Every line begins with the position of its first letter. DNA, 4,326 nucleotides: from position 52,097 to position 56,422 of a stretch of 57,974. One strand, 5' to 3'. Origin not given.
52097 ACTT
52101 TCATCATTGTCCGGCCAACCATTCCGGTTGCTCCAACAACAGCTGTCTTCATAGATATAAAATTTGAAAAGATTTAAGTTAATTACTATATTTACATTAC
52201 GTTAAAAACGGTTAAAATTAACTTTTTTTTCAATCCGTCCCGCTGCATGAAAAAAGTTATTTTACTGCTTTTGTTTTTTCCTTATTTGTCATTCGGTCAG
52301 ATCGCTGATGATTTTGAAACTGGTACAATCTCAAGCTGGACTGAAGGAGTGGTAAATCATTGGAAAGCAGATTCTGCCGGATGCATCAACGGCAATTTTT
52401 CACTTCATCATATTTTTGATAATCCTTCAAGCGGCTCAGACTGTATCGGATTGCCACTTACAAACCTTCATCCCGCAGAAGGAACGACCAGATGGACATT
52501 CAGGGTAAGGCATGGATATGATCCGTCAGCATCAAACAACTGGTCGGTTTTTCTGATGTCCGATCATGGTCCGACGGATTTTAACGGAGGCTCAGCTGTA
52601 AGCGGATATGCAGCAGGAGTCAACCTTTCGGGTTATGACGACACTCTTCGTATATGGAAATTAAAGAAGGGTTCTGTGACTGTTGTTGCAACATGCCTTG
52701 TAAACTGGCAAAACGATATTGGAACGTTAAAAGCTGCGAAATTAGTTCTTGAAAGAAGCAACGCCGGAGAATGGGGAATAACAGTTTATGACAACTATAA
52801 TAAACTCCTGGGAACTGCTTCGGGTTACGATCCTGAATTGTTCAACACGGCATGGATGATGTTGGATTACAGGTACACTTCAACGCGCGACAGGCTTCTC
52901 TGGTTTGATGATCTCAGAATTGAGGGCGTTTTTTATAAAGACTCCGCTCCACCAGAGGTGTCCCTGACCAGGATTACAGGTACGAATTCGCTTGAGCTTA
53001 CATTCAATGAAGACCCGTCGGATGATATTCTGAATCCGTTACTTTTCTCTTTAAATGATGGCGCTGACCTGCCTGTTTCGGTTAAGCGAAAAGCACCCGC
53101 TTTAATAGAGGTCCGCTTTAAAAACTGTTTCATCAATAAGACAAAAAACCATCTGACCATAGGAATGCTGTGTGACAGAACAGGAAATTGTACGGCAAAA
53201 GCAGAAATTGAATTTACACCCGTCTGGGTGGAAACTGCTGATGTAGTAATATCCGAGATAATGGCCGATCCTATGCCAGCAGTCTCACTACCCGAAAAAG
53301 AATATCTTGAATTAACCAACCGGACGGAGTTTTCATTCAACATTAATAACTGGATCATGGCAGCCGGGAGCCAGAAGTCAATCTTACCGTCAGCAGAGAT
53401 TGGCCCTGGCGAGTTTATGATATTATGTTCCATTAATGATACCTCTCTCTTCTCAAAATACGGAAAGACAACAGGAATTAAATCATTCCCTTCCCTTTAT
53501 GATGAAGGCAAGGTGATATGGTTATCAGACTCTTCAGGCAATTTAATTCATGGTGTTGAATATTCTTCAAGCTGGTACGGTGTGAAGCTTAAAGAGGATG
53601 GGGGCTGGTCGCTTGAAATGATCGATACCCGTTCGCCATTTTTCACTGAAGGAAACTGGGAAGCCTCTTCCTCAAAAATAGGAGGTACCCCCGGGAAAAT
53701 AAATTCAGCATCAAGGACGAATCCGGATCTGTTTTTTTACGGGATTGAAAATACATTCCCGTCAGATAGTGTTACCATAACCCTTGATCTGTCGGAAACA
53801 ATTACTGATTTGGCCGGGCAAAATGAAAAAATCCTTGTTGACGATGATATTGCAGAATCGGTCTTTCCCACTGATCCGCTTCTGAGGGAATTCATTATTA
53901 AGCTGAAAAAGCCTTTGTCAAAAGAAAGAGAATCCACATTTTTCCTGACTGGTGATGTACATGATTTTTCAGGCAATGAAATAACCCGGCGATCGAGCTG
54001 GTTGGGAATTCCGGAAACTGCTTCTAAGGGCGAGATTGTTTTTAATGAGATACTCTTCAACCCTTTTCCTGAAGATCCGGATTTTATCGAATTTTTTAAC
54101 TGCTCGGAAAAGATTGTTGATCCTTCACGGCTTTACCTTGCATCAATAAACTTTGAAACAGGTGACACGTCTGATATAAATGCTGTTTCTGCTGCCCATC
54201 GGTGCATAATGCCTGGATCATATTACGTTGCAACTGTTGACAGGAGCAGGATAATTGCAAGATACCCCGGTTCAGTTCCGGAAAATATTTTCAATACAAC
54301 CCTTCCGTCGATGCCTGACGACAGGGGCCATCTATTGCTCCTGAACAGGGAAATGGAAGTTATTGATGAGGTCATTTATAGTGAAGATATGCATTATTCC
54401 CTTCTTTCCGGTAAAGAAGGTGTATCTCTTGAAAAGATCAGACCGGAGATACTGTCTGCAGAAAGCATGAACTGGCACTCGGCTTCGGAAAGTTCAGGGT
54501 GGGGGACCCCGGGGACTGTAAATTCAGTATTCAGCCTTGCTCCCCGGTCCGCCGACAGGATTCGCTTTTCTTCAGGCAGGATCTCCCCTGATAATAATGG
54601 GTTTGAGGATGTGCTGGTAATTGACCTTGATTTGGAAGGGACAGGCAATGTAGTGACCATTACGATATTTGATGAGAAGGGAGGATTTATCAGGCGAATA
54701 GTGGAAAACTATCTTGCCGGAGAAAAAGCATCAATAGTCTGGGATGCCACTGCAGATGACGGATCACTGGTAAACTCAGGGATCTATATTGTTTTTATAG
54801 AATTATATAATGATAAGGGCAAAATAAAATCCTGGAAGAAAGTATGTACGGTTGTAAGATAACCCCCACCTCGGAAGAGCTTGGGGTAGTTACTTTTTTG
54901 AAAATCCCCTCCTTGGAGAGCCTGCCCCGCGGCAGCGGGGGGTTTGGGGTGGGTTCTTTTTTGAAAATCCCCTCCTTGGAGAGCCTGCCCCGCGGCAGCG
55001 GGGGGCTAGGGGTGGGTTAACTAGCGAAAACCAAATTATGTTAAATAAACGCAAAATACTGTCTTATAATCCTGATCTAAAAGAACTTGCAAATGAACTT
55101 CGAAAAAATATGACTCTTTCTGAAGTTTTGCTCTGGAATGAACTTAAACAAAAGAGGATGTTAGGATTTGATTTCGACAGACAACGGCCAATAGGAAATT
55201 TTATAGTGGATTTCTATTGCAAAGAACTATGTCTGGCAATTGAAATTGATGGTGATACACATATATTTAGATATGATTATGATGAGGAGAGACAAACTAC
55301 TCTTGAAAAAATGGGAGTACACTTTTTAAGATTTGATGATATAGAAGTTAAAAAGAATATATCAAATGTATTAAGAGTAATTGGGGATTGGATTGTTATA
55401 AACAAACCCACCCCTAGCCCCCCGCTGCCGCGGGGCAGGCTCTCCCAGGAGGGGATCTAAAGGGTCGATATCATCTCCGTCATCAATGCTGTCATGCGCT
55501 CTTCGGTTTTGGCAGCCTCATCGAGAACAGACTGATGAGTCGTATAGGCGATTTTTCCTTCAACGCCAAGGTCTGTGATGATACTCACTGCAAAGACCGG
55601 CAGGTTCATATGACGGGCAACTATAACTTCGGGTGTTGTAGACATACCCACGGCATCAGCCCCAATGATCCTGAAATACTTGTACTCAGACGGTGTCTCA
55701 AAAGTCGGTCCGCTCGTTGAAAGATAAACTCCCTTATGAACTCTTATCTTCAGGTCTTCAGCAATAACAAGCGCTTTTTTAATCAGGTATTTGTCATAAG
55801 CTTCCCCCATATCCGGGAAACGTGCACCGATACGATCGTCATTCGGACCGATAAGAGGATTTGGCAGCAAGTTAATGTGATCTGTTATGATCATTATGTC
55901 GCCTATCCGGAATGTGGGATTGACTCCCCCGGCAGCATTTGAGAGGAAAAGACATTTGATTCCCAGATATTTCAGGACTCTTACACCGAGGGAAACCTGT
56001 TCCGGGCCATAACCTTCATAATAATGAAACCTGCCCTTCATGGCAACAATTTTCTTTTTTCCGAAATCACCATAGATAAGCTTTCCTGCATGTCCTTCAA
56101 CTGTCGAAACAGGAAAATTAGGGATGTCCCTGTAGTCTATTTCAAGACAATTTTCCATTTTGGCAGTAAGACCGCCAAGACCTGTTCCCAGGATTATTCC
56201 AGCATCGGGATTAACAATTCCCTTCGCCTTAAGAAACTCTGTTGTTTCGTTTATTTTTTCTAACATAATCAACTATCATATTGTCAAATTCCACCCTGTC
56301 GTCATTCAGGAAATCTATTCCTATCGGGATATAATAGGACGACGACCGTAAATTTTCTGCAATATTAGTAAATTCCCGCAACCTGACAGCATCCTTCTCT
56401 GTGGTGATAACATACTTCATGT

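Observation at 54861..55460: DUF559 endonuclease-like gene bracketed by near-identical 52-bp inverted copies of a dispersed GC-rich repeat (REPtron-like arrangement)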

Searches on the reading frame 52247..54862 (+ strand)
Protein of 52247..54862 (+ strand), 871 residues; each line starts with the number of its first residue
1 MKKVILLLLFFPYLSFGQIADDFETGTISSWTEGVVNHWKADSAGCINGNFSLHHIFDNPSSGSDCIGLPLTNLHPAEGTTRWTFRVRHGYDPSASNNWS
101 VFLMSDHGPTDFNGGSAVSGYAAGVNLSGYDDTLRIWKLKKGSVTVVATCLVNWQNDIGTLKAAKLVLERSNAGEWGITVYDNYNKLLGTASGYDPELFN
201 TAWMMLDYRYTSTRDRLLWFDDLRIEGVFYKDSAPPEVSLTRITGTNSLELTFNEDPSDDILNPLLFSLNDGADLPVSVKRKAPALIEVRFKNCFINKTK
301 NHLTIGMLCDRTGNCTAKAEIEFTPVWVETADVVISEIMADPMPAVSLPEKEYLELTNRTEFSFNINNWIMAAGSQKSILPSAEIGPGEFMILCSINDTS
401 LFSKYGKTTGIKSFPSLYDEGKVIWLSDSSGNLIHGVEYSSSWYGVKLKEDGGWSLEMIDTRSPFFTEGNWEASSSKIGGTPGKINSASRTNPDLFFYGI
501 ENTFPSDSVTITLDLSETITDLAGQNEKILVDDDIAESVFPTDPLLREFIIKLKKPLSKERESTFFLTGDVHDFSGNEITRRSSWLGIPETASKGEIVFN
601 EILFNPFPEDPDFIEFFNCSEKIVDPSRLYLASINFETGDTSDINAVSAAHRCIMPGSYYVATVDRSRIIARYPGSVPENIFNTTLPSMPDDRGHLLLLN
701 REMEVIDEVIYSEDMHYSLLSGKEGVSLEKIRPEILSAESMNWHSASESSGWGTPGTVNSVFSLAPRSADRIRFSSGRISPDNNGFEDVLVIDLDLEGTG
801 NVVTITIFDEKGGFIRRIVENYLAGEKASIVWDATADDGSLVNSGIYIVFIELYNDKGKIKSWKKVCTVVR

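Call 10: search_protein_families(library=pfam, proteins=[window:52247-54862:+], max_evalue=0.01)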
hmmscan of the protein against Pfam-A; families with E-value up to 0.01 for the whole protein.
window:52247-54862:+ (871 aa): 4 families
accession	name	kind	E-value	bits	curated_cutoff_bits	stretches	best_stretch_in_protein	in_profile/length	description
PF00932.25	LTD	-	5.2e-15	56.2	34.3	1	330-440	5-108/109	Lamin Tail Domain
PF13860.13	FlgD_ig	-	4e-05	23.9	27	1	792-852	14-74/79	FlgD Ig-like domain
PF13585.12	CHU_C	-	4.5e-05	23.9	27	1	779-861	7-81/86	CHU_C Type IX secretion signal domain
PF13205.12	Big_5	-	0.0019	19.3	23.6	0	510-584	24-100/105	Bacterial Ig-like domain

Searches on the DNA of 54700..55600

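Call 17: search_rna_families(source=window, start=54700, end=55600, threshold=evalue, max_evalue=10)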
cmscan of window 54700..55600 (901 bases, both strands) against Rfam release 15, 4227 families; matches with E-value up to 10: 9.
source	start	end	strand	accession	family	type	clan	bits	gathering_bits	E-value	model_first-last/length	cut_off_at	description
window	54888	54962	+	RF00110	RybB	Gene; sRNA;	-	21.5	40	0.091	1-79/79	no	RybB RNA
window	55060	55157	+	RF01873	PISRT1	Gene; lncRNA;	-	19.3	70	8.3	1-107/107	no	Polled intersex syndrome regulated transcript 1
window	54924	55004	+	RF01916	mir-988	Gene; miRNA;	-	17.8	72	1.4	1-80/80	no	mir-988 microRNA precursor family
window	54776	54838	+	RF04138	mir-9243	Gene; miRNA;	-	16.2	83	5.2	1-86/86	no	mir-9243 microRNA precursor family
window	54917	54964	+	RF00489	ctRNA_p42d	Gene; antisense;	-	15.8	50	3.2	1-46/46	no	ctRNA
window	55361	55430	-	RF00659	mir-365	Gene; miRNA;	-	15.3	62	6.4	1-86/86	no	mir-365 microRNA precursor family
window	54899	54969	+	RF00519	suhB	Gene; sRNA;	CL00108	13.6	41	7.4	1-77/77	no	Makes More Granules Regulator RNA (mmgR)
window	54957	55008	-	RF02603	BASRCII26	Gene; sRNA;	-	10.3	218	8.7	1-190/190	no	Brucella sRNA CII26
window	54925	54996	+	RF00061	IRES_HCV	Cis-reg; IRES;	CL00017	9.6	290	2.8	153-236/352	no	Hepatitis C virus internal ribosome entry site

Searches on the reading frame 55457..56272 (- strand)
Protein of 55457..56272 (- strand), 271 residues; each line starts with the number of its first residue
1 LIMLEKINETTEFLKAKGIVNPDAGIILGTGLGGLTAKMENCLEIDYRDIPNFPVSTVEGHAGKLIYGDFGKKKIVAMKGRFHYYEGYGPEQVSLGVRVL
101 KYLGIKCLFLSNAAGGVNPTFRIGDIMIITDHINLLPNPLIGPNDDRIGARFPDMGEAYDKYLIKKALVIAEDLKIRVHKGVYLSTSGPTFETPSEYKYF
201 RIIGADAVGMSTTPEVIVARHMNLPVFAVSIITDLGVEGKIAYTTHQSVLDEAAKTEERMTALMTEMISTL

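Call 10: search_protein_families(library=pfam, proteins=[window:55457-56272:-], max_evalue=0.01)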
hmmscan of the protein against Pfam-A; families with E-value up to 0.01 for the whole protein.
window:55457-56272:- (271 aa): 1 family
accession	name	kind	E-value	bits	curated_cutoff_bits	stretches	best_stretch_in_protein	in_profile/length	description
PF01048.26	PNP_UDP_1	-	4.5e-50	170.7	25.1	1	25-268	3-232/233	Phosphorylase superfamily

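Call 25: find_related_loci(query=window:55457-56272:-, collection=metagenome_contigs, flank=3000)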
Query window:55457-56272:- (271 aa) in metagenome_contigs; peptide patterns used: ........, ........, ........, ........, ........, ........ (x = any residue, [..] = any of these).
600 stretches matched a pattern (row limit reached: there are more); 518 encode a relative of the query (tblastn E <= 1e-3); the best 80 are kept; 80 distinct loci.
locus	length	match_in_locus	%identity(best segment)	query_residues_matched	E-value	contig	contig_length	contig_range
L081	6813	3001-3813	92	1-271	6e-171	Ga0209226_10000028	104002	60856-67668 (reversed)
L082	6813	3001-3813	89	1-271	2e-167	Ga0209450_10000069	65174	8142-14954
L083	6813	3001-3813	89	1-271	1e-167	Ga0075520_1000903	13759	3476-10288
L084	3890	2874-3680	88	3-271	1e-172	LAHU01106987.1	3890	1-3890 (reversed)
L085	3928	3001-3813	87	1-271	8e-171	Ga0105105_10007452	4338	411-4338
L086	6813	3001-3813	88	1-271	1e-164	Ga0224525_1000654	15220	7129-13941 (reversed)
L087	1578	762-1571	87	2-271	4e-176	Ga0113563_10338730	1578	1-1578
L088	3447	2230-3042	92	1-271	1e-168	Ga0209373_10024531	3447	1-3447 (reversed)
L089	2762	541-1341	88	5-271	1e-170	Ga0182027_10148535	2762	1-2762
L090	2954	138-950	86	1-271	1e-169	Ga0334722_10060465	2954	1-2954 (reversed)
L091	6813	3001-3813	86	1-271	5e-160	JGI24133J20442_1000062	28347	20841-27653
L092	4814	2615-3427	85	1-271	5e-163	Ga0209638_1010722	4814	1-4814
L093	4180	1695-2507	90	1-271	8e-163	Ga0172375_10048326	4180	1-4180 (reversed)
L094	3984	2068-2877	85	2-271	1e-163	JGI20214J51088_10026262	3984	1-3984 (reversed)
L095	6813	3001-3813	85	1-271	3e-158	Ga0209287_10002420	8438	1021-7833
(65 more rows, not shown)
